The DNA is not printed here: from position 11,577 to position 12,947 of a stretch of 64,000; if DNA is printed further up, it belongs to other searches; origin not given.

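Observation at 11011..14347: A phosphonate (2-aminoethylphosphonate-type) biosynthesis operon is intact except for a decayed PEP mutase gene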

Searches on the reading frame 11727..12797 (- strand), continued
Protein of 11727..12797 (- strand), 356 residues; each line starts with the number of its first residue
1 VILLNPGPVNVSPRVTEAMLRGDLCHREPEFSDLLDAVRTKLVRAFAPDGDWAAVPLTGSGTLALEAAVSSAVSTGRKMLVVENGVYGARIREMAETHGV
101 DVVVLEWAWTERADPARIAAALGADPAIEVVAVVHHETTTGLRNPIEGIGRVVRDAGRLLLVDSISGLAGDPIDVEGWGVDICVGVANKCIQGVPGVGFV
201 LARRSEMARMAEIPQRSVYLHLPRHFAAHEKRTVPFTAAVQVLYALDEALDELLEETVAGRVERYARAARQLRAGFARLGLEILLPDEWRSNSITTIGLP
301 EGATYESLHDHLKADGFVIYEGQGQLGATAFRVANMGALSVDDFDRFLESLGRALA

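Call 34: find_homologous_proteins(query=L012:5245-6114:+, max_evalue=1e-20)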
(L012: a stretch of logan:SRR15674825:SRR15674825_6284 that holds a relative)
Query L012:5245-6114:+ (290 aa): 3366 proteins with E <= 1e-20 among 8000 candidates; the best 120 are listed.
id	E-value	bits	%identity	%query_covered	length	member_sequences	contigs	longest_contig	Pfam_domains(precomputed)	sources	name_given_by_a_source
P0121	1.3e-150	518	83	100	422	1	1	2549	PF13714.13,PF00463.28,PF12804.14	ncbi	-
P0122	7.1e-127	441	74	97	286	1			PF13714.13,PF00463.28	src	-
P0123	2.5e-117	409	69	94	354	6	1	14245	PF13714.13,PF00463.28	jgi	-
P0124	7.8e-114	398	65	97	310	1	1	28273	PF13714.13,PF00463.28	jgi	jgi:phosphoenolpyruvate phosphomutase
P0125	7.1e-113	395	65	100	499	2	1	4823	PF13714.13,PF00463.28,PF12804.14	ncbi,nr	ncbi:MAG: isocitrate lyase/phosphoenolpyruvate mutase family protein, partial [Candidatus Binatia ba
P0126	2.8e-108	380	64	97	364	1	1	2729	PF13714.13,PF00463.28,PF12804.14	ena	-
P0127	7.8e-107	375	65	94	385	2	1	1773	PF13714.13,PF00463.28,PF12804.14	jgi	-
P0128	2.1e-106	373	64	97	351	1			PF13714.13,PF00463.28,PF12804.14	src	-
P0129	1.4e-105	371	68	87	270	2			PF13714.13,PF00463.28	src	-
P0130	2.7e-105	370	61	99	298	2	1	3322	PF13714.13,PF00463.28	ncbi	ncbi:MAG: isocitrate lyase/phosphoenolpyruvate mutase family protein, partial [Planctomycetota bacte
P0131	1.2e-104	368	63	97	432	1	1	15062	PF00483.30,PF13714.13,PF00463.28,PF12804.14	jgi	jgi:phosphoenolpyruvate phosphomutase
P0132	2.6e-104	367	64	97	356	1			PF13714.13,PF00463.28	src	-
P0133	3.4e-104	366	64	93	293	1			PF13714.13,PF00463.28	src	-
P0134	4.2e-104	366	62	99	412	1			PF13714.13,PF00463.28,PF12804.14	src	-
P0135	1.3e-103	364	63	94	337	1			PF13714.13,PF00463.28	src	-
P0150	1.9e-100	354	59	99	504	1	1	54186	PF13714.13,PF00463.28,PF12804.14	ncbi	-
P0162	1.1e-98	348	57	99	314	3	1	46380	PF13714.13,PF00463.28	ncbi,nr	ncbi:MAG: isocitrate lyase/phosphoenolpyruvate mutase family protein, partial [Deltaproteobacteria b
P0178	2.7e-96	340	59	99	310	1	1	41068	PF13714.13,PF00463.28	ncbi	-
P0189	8.4e-95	335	54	100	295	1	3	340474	PF13714.13,PF00463.28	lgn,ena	-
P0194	9.4e-94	332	69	77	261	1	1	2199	PF13714.13,PF00463.28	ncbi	ncbi:MAG: isocitrate lyase/phosphoenolpyruvate mutase family protein, partial [bacterium]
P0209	4.4e-92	327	56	100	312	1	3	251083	PF13714.13,PF00463.28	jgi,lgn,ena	-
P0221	3.8e-91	323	58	93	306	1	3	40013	PF13714.13,PF00463.28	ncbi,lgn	-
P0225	5.9e-91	323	56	99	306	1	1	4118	PF13714.13,PF00463.28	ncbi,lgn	-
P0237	2.9e-89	317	53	99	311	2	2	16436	PF13714.13,PF00463.28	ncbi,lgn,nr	ncbi:MAG: isocitrate lyase/phosphoenolpyruvate mutase family protein [Acidobacteriota bacterium]|nr:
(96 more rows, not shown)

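Call 40: search_protein_families(library=ncbifam, proteins=[L012:5245-6912:+, L006:5211-6815:+, P0125], max_evalue=0.00001)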
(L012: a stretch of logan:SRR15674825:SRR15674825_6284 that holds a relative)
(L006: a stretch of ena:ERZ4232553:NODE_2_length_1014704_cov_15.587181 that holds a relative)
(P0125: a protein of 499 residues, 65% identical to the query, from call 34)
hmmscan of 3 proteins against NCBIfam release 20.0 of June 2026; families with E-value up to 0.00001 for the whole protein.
L012:5245-6912:+ (555 aa): 19 families
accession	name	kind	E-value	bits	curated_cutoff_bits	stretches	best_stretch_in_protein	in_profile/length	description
TIGR02321.1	Pphn_pyruv_hyd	equivalog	2.8e-81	272.8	374.4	1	3-288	2-289/290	phosphonopyruvate hydrolase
TIGR02320.1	PEP_mutase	equivalog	6.3e-80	268.2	319.55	1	8-275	1-280/284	phosphoenolpyruvate mutase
TIGR02317.1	prpB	equivalog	2.4e-56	191.1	354.4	1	7-285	4-280/285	methylisocitrate lyase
NF008455.0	PRK11320.1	equivalog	1.5e-41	142.5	353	1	6-272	9-274/295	methylisocitrate lyase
TIGR02319.1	CPEP_Pphonmut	equivalog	5e-37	127.7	420.05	1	3-287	3-289/294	carboxyvinyl-carboxyphosphonate phosphorylmutase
TIGR03992.1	Arch_glmU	subfamily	2.5e-18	66.2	292.1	1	296-427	2-138/393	bifunctional sugar-1-phosphate nucleotidylyltransferase/acetyltransferase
NF041313.1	UDPGP_AglF_Halo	equivalog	3.3e-13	49.6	400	1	296-354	2-60/234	UTP--glucose-1-phosphate uridylyltransferase AglF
TIGR01346.1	isocit_lyase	equivalog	1.7e-10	40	275.9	1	77-162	151-237/527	isocitrate lyase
NF045761.1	NAMPUrTaseMurU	equivalog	3.3e-10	40.2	250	1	297-349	3-55/226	N-acetylmuramate alpha-1-phosphate uridylyltransferase MurU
NF041173.1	Sug_nt_acttase_Thmprot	equivalog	1.3e-09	37.5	600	1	297-429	3-139/405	bifunctional sugar-1-phosphate nucleotidylyltransferase/acetyltransferase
NF011645.0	PRK15063.1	equivalog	3.1e-09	36.2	562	1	77-162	148-234/430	isocitrate lyase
NF041135.1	IPPtranDIPPsyn_Thcocales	equivalog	3.8e-09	36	580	1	296-417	2-122/419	bifunctional L-myo-inositol-1-phosphate cytidylyltransferase/CDP-L-myo-inositol myo-inositolphosphotransferase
TIGR01208.1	rmlA_long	equivalog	7.7e-09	34.9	320.25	0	297-353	2-59/353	glucose-1-phosphate thymidylyltransferase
NF045665.1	NTPtran_DVU1551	equivalog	1.6e-08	34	315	1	296-355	2-56/359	DVU_1551 family NTP transferase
TIGR03310.1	matur_MocA_YgfJ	equivalog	5.5e-08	33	186.45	1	296-381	1-85/188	molybdenum cofactor cytidylyltransferase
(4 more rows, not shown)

L006:5211-6815:+ (534 aa): 15 families
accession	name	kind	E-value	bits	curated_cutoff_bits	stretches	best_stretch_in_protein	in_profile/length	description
TIGR02320.1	PEP_mutase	equivalog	7.1e-79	264.7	319.55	1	3-259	13-281/284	phosphoenolpyruvate mutase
TIGR02321.1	Pphn_pyruv_hyd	equivalog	4.2e-76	255.8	374.4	1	5-271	21-289/290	phosphonopyruvate hydrolase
TIGR02317.1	prpB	equivalog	1.1e-52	179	354.4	1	2-269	16-281/285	methylisocitrate lyase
NF008455.0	PRK11320.1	equivalog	2.2e-38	132.2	353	1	3-242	23-260/295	methylisocitrate lyase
TIGR02319.1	CPEP_Pphonmut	equivalog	8.4e-34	117.1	420.05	1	1-270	18-289/294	carboxyvinyl-carboxyphosphonate phosphorylmutase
TIGR03992.1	Arch_glmU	subfamily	3.6e-14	52.5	292.1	1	279-399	2-129/393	bifunctional sugar-1-phosphate nucleotidylyltransferase/acetyltransferase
NF041313.1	UDPGP_AglF_Halo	equivalog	1.1e-11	44.7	400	1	279-393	2-125/234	UTP--glucose-1-phosphate uridylyltransferase AglF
TIGR01346.1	isocit_lyase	equivalog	1.3e-10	40.3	275.9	1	60-145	151-237/527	isocitrate lyase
NF011645.0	PRK15063.1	equivalog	1.5e-08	33.9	562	1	60-145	148-234/430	isocitrate lyase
NF041135.1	IPPtranDIPPsyn_Thcocales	equivalog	1.6e-08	34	580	1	279-401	2-123/419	bifunctional L-myo-inositol-1-phosphate cytidylyltransferase/CDP-L-myo-inositol myo-inositolphosphotransferase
NF041173.1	Sug_nt_acttase_Thmprot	equivalog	4.6e-08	32.4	600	1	280-399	3-128/405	bifunctional sugar-1-phosphate nucleotidylyltransferase/acetyltransferase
NF045761.1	NAMPUrTaseMurU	equivalog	7e-07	29.3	250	1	280-332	3-55/226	N-acetylmuramate alpha-1-phosphate uridylyltransferase MurU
NF005074.0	PRK06498.1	equivalog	7.6e-07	28.1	446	1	59-155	178-276/531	isocitrate lyase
TIGR01208.1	rmlA_long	equivalog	1.3e-06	27.6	320.25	0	280-337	2-60/353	glucose-1-phosphate thymidylyltransferase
NF045665.1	NTPtran_DVU1551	equivalog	5.5e-06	25.6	315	0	279-338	2-56/359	DVU_1551 family NTP transferase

P0125 (499 aa): 17 families
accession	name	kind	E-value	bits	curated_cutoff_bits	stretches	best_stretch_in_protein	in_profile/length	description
TIGR02320.1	PEP_mutase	equivalog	1.3e-86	290.1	319.55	1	8-277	1-281/284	phosphoenolpyruvate mutase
TIGR02321.1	Pphn_pyruv_hyd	equivalog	4.6e-80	268.8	374.4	1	20-289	19-289/290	phosphonopyruvate hydrolase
TIGR02317.1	prpB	equivalog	1.9e-61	207.8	354.4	1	6-287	3-281/285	methylisocitrate lyase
NF008455.0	PRK11320.1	equivalog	2.1e-52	178.2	353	1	3-281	6-282/295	methylisocitrate lyase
TIGR02319.1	CPEP_Pphonmut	equivalog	9.8e-40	136.6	420.05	1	7-260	7-258/294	carboxyvinyl-carboxyphosphonate phosphorylmutase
TIGR03992.1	Arch_glmU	subfamily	4.8e-17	61.9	292.1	1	297-414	2-126/393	bifunctional sugar-1-phosphate nucleotidylyltransferase/acetyltransferase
NF041313.1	UDPGP_AglF_Halo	equivalog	3.1e-14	53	400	1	297-416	2-130/234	UTP--glucose-1-phosphate uridylyltransferase AglF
TIGR01346.1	isocit_lyase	equivalog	3.5e-13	48.8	275.9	1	76-161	150-236/527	isocitrate lyase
NF011645.0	PRK15063.1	equivalog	6e-11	41.8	562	1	72-160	143-232/430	isocitrate lyase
NF041135.1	IPPtranDIPPsyn_Thcocales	equivalog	2.4e-10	40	580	1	297-418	2-122/419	bifunctional L-myo-inositol-1-phosphate cytidylyltransferase/CDP-L-myo-inositol myo-inositolphosphotransferase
NF041173.1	Sug_nt_acttase_Thmprot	equivalog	5.5e-10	38.7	600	1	297-414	2-125/405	bifunctional sugar-1-phosphate nucleotidylyltransferase/acetyltransferase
NF045761.1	NAMPUrTaseMurU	equivalog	4.5e-09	36.5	250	1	297-355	2-60/226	N-acetylmuramate alpha-1-phosphate uridylyltransferase MurU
NF045665.1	NTPtran_DVU1551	equivalog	3.2e-08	33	315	1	297-356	2-56/359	DVU_1551 family NTP transferase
NF045697.1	MurNAcPUrMurU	equivalog_domain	6.6e-07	29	370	0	299-347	1-49/229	N-acetylmuramate alpha-1-phosphate uridylyltransferase MurU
NF005074.0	PRK06498.1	equivalog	2.3e-06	26.5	446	1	68-170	171-274/531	isocitrate lyase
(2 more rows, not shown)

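Call 41: search_solved_structures(query=L012:5245-6114:+, max_evalue=1e-10, show_alignments=3)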
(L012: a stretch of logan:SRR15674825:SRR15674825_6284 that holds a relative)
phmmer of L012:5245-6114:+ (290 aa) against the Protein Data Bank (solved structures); distinct sequences matched with E-value up to 1e-10: 19.
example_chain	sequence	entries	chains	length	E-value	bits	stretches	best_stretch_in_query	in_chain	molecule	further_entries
5unc_A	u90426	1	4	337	1.4e-77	264.1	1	4-288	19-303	PHOSPHOENOLPYRUVATE PHOSPHOMUTASE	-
2dua_A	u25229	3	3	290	6.3e-73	248.9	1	3-288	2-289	Phosphonopyruvate hydrolase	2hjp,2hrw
1m1b_A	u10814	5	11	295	2.7e-60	207.5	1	21-288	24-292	PHOSPHOENOLPYRUVATE PHOSPHOMUTASE | PROTEIN (PHOSPHOENOLPYRUVATE MUTASE)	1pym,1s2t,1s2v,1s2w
1s2u_A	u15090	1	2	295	2.8e-59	204.1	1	21-288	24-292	Phosphoenolpyruvate phosphomutase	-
4iqd_A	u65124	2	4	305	1.1e-37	133.4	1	14-283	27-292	Carboxyvinyl-carboxyphosphonate phosphorylmutase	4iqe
1zlp_A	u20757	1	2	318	1.2e-36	129.9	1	3-287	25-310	petal death protein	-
3eoo_A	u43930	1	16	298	5.3e-34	121.3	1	6-258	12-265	Methylisocitrate lyase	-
3fa3_A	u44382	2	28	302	2.4e-33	119.1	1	1-259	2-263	2,3-dimethylmalate lyase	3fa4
3lye_A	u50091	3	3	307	4.9e-32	114.8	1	3-279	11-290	Oxaloacetate acetyl hydrolase | Oxaloacetate acetylhydrolase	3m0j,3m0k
1o5q_A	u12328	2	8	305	2.8e-30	109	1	7-253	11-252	Probable methylisocitrate lyase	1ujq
9hra_A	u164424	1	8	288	6.4e-29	104.6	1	8-253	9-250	2-methylisocitrate lyase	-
9hgk_A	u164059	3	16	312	8.3e-29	104.2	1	8-253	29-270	2-methylisocitrate lyase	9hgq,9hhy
9hgo_A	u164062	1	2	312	2.1e-28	102.9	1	8-253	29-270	2-methylisocitrate lyase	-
9hhs_A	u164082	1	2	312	3e-28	102.4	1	8-253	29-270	2-methylisocitrate lyase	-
1mum_A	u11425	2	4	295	1.5e-27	100.1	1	9-252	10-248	2-methylisocitrate lyase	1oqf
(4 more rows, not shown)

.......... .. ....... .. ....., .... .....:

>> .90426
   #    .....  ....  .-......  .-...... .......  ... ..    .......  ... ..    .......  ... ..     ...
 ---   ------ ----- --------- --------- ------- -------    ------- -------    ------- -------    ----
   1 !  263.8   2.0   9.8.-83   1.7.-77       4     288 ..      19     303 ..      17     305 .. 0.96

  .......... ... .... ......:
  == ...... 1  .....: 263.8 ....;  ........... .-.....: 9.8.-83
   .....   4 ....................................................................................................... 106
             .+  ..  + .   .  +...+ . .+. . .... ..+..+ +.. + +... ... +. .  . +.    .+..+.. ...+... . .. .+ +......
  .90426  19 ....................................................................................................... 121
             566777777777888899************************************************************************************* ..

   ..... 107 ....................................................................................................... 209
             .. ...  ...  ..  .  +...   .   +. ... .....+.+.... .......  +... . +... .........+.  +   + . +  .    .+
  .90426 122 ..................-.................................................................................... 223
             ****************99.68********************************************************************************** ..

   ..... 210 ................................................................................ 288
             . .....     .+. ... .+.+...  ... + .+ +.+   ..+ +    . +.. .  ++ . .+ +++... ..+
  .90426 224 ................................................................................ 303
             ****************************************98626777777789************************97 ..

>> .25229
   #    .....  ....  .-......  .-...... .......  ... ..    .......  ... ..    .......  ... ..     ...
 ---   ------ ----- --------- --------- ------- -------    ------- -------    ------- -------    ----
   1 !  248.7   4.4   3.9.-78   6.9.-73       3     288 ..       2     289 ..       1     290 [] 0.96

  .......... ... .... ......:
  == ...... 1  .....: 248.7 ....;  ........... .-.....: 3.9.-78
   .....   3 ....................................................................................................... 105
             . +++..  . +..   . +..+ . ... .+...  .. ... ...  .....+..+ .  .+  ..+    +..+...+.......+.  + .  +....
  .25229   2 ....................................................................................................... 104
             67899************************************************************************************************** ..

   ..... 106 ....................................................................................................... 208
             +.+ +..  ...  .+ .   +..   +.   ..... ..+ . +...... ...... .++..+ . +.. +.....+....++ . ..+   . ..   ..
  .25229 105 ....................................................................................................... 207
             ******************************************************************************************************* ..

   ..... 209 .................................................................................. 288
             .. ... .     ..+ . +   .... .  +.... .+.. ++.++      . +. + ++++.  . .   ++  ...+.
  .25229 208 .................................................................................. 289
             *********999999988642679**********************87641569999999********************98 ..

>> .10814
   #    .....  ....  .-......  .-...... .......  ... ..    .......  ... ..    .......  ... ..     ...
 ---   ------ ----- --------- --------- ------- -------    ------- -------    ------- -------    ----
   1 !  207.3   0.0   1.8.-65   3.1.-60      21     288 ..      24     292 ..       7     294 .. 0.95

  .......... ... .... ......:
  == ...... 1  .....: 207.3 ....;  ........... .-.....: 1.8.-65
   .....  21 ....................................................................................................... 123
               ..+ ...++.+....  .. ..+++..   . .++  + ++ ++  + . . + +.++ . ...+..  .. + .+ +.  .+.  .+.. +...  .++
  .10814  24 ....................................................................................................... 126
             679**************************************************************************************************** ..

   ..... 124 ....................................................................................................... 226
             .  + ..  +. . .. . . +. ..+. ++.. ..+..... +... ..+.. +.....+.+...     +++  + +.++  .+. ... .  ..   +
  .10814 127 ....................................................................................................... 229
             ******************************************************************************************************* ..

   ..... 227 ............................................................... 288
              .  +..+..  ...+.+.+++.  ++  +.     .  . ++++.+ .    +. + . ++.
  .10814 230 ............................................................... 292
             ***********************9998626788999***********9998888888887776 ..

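Call 48: find_encoding_contigs(protein=P0189, flank=6000, max_places=1)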
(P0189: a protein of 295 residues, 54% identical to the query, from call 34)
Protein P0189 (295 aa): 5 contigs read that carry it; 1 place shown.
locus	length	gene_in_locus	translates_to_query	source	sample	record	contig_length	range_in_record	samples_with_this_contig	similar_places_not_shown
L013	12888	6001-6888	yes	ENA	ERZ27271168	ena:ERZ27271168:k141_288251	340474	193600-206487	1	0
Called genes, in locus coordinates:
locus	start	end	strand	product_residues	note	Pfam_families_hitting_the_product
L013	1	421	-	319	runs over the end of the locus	PF01699:Na_Ca_ex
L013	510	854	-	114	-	-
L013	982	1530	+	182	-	-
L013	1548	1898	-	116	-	PF08327:AHSA1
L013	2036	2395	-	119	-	PF25213:HVO_A0261_N (weak), PF08100:Dimerisation (weak), PF01022:HTH_5, PF12802:MarR_2, PF12840:HTH_20, PF01047:MarR, PF01978:TrmB (weak)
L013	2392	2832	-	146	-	PF00903:Glyoxalase, PF18029:Glyoxalase_6 (weak)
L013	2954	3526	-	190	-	PF05951:Peptidase_M15_2, PF08291:Peptidase_M15_3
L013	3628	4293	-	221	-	PF00483:NTP_transferase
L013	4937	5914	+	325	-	PF00389:2-Hacid_dh, PF02826:2-Hacid_dh_C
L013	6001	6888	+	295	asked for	PF13714:PEP_mutase, PF00463:ICL (weak)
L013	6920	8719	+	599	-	PF00483:NTP_transferase, PF12804:NTP_transf_3, PF20202:DUF6564 (weak), PF00155:Aminotran_1_2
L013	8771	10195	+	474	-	-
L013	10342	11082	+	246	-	PF00483:NTP_transferase, PF12804:NTP_transf_3 (weak)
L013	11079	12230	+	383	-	PF01041:DegT_DnrJ_EryC1, PF00155:Aminotran_1_2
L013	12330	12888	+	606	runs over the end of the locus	PF02397:Bac_transf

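Call 49: find_encoding_contigs(protein=P0209, flank=6000, max_places=1)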
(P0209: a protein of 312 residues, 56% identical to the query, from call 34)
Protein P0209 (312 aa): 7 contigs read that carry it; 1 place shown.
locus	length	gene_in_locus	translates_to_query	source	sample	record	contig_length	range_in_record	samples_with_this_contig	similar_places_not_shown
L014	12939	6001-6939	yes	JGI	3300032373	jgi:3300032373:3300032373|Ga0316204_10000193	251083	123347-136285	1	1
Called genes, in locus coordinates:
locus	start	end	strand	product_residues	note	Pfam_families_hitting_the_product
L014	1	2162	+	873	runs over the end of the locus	PF02518:HATPase_c, PF00204:DNA_gyraseB, PF01751:Toprim, PF00986:DNA_gyraseB_C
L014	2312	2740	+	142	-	PF01741:MscL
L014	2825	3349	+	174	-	-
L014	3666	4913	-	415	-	PF02129:Peptidase_S15 (faint), PF00326:Peptidase_S9, PF00561:Abhydrolase_1 (faint), PF01738:DLH (faint), PF12146:Hydrolase_4 (faint), PF07859:Abhydrolase_3 (faint), PF06877:RraB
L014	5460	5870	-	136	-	-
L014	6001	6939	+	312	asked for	PF13714:PEP_mutase, PF00463:ICL (weak)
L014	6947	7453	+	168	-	PF02776:TPP_enzyme_N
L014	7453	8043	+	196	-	PF02775:TPP_enzyme_C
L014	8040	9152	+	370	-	PF00266:Aminotran_5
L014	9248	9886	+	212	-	PF12804:NTP_transf_3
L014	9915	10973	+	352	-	PF16697:Yop-YscD_cpl, PF00498:FHA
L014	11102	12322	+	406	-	-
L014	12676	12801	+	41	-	-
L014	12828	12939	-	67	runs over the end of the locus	PF07311:Dodecin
